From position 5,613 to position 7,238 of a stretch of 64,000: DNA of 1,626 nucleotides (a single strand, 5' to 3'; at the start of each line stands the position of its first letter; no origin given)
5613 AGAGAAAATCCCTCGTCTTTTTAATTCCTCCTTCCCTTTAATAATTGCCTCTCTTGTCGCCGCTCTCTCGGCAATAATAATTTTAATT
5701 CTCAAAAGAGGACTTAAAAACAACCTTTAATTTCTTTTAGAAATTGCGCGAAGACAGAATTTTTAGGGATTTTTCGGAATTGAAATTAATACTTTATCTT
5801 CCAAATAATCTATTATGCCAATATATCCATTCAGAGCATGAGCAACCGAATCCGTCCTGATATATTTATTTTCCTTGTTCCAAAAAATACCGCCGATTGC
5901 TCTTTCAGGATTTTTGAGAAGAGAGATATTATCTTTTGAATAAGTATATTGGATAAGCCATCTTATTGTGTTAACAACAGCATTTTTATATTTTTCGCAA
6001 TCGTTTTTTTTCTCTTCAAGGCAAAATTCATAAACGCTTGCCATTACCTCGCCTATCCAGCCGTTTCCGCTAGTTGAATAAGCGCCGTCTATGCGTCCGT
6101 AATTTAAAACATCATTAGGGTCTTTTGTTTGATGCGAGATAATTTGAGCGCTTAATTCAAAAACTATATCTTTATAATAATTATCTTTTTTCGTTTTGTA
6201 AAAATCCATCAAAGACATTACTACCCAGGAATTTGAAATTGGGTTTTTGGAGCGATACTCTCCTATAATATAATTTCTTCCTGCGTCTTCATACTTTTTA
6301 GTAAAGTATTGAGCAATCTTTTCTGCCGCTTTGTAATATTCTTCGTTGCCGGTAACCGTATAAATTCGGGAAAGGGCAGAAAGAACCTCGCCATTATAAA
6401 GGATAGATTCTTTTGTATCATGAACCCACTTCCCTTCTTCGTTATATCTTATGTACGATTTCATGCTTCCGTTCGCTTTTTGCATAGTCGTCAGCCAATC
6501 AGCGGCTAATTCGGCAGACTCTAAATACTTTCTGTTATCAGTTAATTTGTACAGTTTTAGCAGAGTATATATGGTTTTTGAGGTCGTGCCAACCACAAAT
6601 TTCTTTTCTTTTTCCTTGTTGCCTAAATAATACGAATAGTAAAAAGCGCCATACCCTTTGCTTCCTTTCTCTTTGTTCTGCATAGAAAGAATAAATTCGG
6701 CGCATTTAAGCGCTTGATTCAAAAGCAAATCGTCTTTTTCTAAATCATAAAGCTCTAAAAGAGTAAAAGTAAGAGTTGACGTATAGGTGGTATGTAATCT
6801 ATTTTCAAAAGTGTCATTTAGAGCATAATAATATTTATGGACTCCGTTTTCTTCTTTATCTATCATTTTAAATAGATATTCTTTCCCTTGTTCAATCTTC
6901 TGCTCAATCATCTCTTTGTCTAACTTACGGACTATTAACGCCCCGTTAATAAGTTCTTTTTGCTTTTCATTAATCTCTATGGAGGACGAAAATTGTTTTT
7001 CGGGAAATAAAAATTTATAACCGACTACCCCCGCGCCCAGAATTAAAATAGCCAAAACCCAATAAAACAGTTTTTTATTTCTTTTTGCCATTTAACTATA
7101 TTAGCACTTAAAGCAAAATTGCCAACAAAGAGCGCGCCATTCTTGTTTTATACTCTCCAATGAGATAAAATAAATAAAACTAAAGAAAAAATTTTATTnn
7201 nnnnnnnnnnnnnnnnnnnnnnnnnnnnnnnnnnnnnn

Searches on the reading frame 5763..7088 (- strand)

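Call 21: search_protein_families(library=pfam, proteins=[window:5763-7088:-], max_evalue=0.001)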
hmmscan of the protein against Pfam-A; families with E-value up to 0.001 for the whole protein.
window:5763-7088:- (441 aa): 6 families
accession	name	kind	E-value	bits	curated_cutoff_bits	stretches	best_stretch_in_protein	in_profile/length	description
PF03663.20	Glyco_hydro_76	-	1.1e-07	32.2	25.9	1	177-272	164-259/366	Glycosyl hydrolase family 76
PF06662.19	C5-epim_C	-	6.4e-07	29.5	23.3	1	229-272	28-71/188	D-glucuronyl C5-epimerase C-terminus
PF06917.19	Pectate_lyase_2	-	7.4e-07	28.6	26.6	0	231-322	351-441/491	Periplasmic pectate lyase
PF07944.18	Beta-AFase-like_GH127_cat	-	1.4e-06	28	24.9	1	159-324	50-211/376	Beta-L-arabinofuranosidase, GH127 catalytic domain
PF09492.16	Pec_lyase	-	8.3e-05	22.4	22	0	167-212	39-84/292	Pectic acid lyase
PF05147.19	LANC_like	-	0.0004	19.5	23.2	0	233-321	168-260/350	Lanthionine synthetase C-like protein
